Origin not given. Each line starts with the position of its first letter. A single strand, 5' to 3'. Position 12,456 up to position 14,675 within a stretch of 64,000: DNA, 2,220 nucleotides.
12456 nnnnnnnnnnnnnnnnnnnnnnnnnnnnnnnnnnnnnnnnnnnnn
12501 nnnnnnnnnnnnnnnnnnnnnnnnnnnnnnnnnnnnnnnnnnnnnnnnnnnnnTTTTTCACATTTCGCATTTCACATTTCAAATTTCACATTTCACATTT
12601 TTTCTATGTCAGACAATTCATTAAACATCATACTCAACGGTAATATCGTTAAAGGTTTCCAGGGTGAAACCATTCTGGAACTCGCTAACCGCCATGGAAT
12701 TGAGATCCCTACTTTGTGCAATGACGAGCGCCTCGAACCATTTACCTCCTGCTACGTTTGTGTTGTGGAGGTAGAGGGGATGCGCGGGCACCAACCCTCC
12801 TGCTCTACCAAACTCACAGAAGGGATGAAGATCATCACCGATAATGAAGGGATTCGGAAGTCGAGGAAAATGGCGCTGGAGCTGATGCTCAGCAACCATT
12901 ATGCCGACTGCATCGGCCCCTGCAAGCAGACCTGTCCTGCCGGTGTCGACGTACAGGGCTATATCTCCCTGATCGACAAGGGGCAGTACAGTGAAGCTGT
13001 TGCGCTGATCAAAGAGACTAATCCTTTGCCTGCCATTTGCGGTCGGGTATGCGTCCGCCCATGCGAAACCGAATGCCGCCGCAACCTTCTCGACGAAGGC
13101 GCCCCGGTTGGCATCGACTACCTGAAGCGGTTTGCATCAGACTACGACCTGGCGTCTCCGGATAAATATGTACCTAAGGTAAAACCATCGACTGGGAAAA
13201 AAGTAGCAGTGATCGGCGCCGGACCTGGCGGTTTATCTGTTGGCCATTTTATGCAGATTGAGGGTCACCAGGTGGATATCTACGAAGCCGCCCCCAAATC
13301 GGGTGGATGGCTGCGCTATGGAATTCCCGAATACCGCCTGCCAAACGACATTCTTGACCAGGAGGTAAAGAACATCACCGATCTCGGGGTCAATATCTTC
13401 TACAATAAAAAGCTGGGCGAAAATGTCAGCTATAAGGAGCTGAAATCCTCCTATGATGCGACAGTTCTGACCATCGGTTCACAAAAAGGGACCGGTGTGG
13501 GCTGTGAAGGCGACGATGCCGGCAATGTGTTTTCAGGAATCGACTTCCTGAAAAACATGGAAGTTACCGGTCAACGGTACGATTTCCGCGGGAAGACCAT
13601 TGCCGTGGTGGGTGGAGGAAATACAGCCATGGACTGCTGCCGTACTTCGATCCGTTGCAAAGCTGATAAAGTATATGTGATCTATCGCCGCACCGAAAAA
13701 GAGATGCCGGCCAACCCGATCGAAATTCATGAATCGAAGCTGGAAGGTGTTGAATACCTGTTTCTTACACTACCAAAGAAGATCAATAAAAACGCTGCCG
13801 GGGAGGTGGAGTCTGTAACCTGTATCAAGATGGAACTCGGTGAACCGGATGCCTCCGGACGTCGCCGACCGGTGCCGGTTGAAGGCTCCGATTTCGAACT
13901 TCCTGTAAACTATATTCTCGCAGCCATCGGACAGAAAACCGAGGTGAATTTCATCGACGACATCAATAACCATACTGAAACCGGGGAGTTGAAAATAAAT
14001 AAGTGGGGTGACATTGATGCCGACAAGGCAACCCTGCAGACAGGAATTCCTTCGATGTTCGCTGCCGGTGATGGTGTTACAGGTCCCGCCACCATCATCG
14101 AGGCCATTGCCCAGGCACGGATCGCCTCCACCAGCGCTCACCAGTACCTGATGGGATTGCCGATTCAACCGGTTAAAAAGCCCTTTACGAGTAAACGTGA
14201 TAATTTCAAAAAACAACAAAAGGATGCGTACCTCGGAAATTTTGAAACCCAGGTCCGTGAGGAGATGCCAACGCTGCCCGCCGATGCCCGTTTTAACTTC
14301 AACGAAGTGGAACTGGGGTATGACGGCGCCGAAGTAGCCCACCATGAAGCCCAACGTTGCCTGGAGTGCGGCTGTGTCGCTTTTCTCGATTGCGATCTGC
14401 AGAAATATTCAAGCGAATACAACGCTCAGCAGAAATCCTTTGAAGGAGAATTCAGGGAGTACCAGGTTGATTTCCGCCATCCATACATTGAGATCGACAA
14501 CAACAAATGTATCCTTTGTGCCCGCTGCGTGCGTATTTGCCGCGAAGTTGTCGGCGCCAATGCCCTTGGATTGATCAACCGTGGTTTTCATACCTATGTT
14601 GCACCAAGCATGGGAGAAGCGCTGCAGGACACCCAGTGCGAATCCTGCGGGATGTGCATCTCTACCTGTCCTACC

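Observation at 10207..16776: HydABC/Bfu-type three-subunit module whose large subunit is a 2Fe2S-GltD-NuoG-like fusion: candidate Stn/Nfn-type electron-bifurcating transhydrogenase variant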

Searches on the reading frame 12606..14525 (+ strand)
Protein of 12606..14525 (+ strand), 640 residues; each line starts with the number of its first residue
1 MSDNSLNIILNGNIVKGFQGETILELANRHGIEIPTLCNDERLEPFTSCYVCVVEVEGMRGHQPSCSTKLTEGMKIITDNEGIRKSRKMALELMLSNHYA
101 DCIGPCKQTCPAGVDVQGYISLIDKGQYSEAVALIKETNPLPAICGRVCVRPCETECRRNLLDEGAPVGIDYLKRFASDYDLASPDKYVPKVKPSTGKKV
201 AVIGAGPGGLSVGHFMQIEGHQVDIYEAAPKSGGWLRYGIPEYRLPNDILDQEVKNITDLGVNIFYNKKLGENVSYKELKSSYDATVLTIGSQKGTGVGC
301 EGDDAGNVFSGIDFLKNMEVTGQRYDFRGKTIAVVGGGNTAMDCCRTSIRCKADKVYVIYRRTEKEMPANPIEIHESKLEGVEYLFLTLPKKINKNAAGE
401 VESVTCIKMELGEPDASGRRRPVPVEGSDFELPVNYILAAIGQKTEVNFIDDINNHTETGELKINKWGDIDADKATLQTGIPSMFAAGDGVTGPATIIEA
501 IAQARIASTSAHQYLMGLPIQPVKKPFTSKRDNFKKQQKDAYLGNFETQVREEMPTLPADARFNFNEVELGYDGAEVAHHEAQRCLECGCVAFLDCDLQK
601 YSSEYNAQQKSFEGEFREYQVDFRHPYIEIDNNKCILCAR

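Call 18: search_solved_structures(query=window:12606-14525:+, max_evalue=1e-60, show_alignments=4)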
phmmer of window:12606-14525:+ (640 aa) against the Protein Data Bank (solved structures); distinct sequences matched with E-value up to 1e-60: 8.
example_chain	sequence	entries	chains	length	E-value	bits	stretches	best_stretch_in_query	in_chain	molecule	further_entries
9bov_A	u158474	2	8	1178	1.2e-166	559.1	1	16-639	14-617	Molybdopterin oxidoreductase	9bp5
9n5u_A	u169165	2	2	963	1.2e-153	516.1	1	7-517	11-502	NfnA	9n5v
8oh5_C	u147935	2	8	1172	1.5e-149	502.6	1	6-639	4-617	Formate dehydrogenase-O, major subunit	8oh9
4ylf_B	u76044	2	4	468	3.9e-97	329.4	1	105-517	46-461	Dihydropyrimidine dehydrogenase subunit A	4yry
5jca_L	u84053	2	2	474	2.7e-80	273.8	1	104-515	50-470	NADH-dependent Ferredoxin:NADP Oxidoreductase (NfnI) subunit alpha | NADH-dependent Ferredoxin:NADP Oxidoreductase subunit alpha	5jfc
2vdc_G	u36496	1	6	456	8.6e-65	222.6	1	97-521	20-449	GLUTAMATE SYNTHASE [NADPH] SMALL CHAIN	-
6s6s_G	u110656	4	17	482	8.6e-65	222.6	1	97-521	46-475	Glutamate synthase [NADPH] small chain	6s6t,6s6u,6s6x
5vj7_A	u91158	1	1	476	1.3e-64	222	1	104-515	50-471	Oxidoreductase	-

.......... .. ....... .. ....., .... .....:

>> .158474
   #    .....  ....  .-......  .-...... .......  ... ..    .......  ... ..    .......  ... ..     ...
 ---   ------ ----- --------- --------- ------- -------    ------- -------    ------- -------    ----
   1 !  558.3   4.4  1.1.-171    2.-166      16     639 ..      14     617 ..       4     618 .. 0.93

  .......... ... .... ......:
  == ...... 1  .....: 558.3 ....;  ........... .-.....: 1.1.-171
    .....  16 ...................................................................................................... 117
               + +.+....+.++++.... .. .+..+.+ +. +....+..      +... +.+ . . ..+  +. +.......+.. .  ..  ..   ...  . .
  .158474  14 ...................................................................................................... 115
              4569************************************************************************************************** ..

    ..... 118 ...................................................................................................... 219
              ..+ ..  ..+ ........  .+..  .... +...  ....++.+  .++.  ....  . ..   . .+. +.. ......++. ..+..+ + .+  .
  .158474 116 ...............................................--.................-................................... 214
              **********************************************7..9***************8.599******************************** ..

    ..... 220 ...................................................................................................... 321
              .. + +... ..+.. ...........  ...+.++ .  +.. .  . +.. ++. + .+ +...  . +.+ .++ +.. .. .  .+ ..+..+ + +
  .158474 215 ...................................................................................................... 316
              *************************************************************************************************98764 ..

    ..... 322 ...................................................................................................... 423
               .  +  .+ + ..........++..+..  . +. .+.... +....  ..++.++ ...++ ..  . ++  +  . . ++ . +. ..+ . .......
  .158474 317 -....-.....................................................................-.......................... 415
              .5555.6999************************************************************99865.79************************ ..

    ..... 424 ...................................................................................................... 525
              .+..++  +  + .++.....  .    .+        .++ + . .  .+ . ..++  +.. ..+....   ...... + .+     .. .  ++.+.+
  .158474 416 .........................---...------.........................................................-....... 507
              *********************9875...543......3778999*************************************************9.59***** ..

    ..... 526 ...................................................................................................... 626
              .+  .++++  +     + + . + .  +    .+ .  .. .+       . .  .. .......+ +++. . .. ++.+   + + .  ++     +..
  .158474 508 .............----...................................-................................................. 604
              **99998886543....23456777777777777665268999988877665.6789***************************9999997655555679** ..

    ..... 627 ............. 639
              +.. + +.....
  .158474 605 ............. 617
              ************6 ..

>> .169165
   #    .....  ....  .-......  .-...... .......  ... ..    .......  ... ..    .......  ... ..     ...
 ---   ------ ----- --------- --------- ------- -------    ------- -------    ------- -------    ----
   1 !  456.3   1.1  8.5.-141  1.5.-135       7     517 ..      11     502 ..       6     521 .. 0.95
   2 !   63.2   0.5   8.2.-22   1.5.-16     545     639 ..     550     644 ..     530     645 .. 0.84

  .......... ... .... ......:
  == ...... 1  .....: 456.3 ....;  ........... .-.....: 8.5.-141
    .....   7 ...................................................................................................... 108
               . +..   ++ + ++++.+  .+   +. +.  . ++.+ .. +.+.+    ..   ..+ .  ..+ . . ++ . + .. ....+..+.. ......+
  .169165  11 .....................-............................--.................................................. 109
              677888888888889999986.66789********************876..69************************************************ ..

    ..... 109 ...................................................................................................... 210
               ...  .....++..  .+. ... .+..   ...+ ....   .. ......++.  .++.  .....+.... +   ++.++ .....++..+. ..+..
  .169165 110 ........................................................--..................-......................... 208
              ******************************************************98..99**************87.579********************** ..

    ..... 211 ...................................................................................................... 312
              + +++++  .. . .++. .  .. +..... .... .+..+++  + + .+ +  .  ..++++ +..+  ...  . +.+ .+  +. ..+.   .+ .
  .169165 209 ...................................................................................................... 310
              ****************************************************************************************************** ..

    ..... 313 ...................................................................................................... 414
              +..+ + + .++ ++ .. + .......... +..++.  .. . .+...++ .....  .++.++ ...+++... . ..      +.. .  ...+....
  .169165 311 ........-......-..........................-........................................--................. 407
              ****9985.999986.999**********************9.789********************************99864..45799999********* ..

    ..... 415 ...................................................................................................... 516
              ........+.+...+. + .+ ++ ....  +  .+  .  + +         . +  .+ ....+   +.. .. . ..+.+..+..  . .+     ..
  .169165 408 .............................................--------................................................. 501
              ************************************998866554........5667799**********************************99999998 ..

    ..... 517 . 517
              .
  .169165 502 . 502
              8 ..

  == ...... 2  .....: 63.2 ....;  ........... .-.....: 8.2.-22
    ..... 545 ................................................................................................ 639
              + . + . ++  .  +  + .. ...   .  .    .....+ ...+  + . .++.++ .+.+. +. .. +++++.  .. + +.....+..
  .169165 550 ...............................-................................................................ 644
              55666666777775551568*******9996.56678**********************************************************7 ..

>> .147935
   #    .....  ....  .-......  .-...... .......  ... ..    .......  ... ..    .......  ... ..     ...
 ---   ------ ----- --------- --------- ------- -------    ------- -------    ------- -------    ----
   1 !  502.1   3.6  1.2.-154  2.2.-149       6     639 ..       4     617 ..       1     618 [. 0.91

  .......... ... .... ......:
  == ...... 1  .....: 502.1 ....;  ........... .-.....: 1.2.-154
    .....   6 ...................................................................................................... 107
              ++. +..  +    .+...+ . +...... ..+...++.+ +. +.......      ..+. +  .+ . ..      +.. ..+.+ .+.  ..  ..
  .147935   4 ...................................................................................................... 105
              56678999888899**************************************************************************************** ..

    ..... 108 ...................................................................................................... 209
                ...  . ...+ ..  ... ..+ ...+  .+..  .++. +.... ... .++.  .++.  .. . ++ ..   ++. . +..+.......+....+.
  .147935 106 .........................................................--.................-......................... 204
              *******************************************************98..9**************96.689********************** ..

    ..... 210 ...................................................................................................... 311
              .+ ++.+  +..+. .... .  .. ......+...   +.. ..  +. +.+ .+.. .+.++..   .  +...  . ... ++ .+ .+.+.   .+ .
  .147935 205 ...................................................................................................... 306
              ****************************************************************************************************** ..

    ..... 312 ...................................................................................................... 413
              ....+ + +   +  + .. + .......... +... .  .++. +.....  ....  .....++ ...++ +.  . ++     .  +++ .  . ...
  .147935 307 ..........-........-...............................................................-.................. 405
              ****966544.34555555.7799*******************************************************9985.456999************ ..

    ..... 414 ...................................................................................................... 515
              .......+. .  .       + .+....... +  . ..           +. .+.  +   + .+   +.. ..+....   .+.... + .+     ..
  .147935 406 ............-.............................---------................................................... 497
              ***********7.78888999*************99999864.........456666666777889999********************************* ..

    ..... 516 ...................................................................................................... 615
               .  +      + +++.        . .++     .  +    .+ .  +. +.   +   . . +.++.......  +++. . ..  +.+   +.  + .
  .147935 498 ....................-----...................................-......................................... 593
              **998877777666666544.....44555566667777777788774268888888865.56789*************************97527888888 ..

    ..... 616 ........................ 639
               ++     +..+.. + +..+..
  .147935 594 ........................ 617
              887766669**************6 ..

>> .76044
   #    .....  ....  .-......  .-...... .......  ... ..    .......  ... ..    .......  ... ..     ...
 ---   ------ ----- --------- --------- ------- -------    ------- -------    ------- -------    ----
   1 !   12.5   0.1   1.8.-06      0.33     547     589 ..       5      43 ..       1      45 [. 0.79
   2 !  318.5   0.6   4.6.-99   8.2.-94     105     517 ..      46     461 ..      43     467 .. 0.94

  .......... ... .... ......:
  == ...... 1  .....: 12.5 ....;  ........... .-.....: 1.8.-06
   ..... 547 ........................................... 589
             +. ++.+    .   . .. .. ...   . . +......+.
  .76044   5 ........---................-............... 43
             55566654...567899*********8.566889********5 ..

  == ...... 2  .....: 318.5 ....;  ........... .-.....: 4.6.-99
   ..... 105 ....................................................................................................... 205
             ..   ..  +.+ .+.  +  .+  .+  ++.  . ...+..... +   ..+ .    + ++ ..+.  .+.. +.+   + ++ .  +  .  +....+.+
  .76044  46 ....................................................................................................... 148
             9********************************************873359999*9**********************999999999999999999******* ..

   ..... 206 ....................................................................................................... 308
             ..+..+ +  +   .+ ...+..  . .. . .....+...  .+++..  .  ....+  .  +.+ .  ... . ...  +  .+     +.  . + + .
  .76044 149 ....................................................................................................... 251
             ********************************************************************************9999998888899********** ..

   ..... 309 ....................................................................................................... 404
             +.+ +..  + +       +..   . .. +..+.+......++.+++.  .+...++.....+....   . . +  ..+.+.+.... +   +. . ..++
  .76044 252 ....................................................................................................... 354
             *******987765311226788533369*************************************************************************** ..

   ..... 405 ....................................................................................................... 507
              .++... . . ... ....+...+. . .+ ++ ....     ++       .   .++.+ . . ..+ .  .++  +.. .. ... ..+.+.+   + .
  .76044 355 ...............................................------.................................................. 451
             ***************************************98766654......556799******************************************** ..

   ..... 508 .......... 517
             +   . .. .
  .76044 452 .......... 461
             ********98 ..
